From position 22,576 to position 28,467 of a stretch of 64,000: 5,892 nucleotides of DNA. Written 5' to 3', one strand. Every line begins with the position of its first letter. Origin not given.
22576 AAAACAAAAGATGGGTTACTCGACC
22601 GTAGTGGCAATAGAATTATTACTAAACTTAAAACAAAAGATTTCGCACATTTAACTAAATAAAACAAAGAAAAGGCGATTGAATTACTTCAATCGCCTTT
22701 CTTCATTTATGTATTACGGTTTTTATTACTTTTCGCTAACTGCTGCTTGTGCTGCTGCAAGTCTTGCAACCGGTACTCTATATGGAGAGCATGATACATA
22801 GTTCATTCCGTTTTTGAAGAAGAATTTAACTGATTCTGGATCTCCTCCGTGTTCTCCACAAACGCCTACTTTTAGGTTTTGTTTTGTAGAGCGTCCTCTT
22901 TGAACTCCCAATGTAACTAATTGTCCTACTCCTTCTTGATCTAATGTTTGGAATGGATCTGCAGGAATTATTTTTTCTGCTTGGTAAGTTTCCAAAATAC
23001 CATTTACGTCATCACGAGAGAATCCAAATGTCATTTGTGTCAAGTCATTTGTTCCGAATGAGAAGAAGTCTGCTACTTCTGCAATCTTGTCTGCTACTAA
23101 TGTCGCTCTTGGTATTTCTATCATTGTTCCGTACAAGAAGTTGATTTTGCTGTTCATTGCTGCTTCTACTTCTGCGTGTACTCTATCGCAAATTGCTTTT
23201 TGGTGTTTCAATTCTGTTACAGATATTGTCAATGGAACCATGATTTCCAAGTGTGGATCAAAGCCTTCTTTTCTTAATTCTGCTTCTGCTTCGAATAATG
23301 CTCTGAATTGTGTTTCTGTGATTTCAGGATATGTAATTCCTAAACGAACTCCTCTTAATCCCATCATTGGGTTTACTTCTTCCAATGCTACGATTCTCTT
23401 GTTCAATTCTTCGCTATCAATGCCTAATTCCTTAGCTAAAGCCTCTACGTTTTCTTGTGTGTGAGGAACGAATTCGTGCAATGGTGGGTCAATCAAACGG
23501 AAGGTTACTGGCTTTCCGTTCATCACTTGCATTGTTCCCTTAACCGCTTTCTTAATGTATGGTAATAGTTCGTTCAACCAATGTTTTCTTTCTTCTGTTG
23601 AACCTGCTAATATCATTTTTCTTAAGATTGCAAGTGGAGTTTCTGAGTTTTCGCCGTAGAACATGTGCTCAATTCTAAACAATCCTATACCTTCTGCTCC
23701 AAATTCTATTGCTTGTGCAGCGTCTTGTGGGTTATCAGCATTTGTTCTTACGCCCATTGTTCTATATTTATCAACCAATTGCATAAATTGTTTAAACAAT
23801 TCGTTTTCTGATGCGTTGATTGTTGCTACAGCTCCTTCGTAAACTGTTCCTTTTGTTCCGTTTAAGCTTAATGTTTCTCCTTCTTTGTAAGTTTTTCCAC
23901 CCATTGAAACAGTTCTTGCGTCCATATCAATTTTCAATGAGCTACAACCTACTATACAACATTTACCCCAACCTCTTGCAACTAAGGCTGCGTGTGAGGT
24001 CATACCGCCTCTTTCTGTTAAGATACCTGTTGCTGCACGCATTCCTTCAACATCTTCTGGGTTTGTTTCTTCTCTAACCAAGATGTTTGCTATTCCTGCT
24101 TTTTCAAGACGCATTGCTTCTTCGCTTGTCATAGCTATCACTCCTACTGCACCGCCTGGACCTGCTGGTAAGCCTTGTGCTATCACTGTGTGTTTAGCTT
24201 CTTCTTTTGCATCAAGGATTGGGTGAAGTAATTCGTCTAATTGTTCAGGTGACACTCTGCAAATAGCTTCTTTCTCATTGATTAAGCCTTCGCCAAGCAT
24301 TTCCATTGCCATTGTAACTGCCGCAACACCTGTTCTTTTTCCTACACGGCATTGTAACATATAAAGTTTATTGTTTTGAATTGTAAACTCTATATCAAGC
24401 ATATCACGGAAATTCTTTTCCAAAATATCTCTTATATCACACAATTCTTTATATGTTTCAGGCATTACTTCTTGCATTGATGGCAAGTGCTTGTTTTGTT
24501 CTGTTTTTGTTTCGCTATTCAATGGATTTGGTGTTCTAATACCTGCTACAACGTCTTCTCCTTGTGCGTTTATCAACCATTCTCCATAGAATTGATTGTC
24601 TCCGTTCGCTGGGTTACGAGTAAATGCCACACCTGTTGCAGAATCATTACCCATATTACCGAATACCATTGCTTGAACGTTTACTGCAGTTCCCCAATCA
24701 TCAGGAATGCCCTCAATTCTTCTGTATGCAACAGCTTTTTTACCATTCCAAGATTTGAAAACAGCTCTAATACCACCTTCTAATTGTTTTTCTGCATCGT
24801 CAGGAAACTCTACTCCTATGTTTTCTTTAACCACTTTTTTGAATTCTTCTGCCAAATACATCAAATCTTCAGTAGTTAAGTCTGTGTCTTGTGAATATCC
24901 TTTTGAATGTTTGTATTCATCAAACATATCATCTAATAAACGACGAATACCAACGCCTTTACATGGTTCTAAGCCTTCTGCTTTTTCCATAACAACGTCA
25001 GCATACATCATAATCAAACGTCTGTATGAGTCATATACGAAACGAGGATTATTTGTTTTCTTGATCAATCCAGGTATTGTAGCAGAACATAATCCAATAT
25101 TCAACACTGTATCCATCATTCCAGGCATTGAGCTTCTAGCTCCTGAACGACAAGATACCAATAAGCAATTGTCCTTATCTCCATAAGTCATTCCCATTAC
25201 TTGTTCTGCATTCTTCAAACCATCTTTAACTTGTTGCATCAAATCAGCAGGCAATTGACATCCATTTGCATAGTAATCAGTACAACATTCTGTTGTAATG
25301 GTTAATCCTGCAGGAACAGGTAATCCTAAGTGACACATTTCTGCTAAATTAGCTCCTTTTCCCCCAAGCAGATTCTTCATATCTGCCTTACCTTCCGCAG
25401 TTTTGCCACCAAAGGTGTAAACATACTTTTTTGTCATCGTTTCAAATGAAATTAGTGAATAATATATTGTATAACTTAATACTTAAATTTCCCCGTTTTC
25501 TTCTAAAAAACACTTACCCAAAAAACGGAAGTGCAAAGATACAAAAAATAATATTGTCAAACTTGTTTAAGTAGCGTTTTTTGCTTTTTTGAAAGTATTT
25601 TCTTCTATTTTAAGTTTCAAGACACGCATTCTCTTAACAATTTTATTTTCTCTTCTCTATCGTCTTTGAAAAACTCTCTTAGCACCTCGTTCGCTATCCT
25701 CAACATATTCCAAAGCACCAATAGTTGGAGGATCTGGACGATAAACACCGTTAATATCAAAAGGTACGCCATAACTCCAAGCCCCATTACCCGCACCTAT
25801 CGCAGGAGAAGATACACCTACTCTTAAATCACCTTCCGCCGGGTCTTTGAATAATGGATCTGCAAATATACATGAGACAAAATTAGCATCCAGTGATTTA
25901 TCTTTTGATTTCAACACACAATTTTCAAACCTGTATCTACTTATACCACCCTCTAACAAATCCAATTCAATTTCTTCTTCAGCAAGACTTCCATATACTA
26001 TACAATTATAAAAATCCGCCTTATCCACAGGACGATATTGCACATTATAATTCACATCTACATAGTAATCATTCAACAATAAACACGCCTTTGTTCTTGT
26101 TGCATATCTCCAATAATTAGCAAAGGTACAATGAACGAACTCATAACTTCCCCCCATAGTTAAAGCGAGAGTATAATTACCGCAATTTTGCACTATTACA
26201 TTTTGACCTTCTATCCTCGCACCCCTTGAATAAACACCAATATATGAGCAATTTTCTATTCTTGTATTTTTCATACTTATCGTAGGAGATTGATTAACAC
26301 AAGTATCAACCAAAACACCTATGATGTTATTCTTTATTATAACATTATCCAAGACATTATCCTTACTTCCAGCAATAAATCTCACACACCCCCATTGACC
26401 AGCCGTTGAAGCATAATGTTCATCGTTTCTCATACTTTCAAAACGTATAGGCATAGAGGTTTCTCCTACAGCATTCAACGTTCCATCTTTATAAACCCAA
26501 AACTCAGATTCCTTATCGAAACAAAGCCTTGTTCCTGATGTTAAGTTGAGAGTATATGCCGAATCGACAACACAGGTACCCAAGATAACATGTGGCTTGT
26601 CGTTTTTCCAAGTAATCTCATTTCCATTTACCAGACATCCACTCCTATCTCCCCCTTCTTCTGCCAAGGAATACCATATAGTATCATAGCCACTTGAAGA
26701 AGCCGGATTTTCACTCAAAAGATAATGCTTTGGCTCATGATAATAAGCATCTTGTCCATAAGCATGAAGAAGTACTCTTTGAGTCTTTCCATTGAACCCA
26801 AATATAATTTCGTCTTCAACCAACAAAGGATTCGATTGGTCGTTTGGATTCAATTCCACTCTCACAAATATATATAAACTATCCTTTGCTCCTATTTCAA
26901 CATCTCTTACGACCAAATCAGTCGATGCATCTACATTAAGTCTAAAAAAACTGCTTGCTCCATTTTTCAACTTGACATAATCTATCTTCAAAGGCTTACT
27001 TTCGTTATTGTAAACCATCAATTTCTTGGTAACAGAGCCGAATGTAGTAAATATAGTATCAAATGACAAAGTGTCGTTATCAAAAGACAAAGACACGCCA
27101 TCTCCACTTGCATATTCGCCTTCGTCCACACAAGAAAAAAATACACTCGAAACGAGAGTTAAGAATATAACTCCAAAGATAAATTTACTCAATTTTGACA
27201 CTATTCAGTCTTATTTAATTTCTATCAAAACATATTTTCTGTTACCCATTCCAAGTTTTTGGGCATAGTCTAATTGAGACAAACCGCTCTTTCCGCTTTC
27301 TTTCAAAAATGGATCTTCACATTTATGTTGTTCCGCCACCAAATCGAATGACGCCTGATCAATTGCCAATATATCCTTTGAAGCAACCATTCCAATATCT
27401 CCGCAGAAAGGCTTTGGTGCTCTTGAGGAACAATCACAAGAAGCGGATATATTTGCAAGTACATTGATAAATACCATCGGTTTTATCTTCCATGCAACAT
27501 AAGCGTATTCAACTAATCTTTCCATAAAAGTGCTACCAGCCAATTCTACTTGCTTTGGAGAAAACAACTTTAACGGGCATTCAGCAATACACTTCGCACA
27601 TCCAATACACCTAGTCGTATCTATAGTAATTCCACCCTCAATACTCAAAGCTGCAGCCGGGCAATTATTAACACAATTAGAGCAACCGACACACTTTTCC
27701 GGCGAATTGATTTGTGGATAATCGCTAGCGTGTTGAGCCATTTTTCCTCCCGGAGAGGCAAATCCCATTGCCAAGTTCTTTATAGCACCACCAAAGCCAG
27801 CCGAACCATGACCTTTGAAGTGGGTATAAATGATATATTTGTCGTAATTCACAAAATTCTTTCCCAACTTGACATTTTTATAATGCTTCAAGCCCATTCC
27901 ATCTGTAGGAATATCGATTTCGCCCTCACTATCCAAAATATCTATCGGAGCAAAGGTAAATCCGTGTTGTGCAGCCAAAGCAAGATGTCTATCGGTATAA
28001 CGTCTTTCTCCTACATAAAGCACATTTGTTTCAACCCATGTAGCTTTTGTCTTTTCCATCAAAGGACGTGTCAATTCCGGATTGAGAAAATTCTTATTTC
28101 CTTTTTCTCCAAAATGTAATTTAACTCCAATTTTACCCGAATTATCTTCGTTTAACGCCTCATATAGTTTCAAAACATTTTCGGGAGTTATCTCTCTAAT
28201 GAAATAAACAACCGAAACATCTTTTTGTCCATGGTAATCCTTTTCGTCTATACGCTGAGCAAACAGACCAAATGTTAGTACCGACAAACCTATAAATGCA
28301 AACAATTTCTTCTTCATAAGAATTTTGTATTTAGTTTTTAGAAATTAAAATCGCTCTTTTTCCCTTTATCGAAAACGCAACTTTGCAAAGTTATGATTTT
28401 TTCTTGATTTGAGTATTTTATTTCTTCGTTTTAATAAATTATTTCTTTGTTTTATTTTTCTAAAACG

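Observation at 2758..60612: Dispersed family of head-to-tail 21-nt units filling many intergenic regions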

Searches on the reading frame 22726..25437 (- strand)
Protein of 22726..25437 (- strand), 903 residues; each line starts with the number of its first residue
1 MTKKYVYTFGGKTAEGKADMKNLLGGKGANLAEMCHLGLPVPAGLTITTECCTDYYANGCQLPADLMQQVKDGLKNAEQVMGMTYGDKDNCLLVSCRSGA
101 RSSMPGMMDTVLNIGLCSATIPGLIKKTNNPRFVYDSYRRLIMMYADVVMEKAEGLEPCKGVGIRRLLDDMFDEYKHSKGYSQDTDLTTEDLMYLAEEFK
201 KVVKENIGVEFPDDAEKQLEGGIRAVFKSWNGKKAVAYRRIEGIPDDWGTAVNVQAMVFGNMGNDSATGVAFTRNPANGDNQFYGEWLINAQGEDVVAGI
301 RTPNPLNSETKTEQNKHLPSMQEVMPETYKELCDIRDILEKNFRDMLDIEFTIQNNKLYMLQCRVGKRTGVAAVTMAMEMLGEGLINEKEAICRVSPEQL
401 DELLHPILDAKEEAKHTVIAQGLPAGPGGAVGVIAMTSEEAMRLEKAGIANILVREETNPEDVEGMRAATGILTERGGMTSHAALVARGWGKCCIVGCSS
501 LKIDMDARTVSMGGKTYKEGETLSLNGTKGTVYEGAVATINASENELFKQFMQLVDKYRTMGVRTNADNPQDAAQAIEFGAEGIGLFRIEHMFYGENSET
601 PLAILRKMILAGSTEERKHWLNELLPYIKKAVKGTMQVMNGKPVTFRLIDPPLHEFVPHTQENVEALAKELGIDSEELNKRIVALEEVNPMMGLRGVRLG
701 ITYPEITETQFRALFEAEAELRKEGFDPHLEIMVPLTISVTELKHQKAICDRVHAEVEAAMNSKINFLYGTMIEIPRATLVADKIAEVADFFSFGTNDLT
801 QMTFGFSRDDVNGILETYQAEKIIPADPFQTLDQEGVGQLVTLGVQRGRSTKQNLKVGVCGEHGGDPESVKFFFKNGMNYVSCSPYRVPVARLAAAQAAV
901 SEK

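Call 50: search_protein_families(library=pfam, proteins=[window:22726-25437:-], max_evalue=0.00001)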
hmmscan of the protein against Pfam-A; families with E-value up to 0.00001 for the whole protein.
window:22726-25437:- (903 aa): 3 families
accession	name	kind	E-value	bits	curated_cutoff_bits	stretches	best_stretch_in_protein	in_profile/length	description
PF02896.24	PEP-utilizers_C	-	1.7e-79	267.5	22.8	1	545-899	4-292/293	PEP-utilising enzyme, PEP-binding domain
PF01326.24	PPDK_N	-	2.6e-50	172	27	1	22-381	2-324/328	Pyruvate phosphate dikinase, AMP/ATP-binding domain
PF00391.29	PEP-utilizers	-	2.7e-22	78.6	23.1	1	451-530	5-72/72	PEP-utilising enzyme, mobile domain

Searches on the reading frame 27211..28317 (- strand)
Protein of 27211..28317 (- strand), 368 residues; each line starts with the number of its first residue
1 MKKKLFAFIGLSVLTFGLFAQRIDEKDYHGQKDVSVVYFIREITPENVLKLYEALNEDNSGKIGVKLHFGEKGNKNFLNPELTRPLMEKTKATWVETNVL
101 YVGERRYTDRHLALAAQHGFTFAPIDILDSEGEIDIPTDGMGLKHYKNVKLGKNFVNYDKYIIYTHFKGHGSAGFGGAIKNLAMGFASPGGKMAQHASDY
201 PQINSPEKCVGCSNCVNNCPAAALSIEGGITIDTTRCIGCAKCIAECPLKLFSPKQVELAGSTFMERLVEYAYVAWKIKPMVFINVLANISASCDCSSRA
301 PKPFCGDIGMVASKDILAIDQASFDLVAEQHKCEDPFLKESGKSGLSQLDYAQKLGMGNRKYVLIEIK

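Call 50: search_protein_families(library=pfam, proteins=[window:27211-28317:-], max_evalue=0.00001)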
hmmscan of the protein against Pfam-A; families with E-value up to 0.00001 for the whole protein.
window:27211-28317:- (368 aa): 9 families
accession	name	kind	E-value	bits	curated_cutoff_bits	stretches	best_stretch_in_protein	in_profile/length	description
PF04015.17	DUF362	-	9.2e-37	127.5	24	1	63-324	1-199/200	Domain of unknown function (DUF362)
PF12837.12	Fer4_6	-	1.7e-10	40.7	25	0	230-248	2-20/24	4Fe-4S binding domain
PF00037.32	Fer4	-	1.2e-09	38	21.1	0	206-224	5-23/24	4Fe-4S binding domain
PF13237.11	Fer4_10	-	1e-08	35.4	25.5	1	204-248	4-53/53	4Fe-4S dicluster domain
PF12797.12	Fer4_2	-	1.8e-08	34.2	24.5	0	204-221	5-22/22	4Fe-4S binding domain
PF12838.12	Fer4_7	-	2.7e-08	34.6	27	1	208-248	1-49/52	4Fe-4S dicluster domain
PF13484.11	Fer4_16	-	7.8e-07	30.2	30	0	236-255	1-20/66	4Fe-4S double cluster binding domain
PF13187.11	Fer4_9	-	2.5e-06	27.9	27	0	208-250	1-50/52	4Fe-4S dicluster domain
PF13183.11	Fer4_8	-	5e-06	27.4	27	0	207-222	3-18/68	4Fe-4S dicluster domain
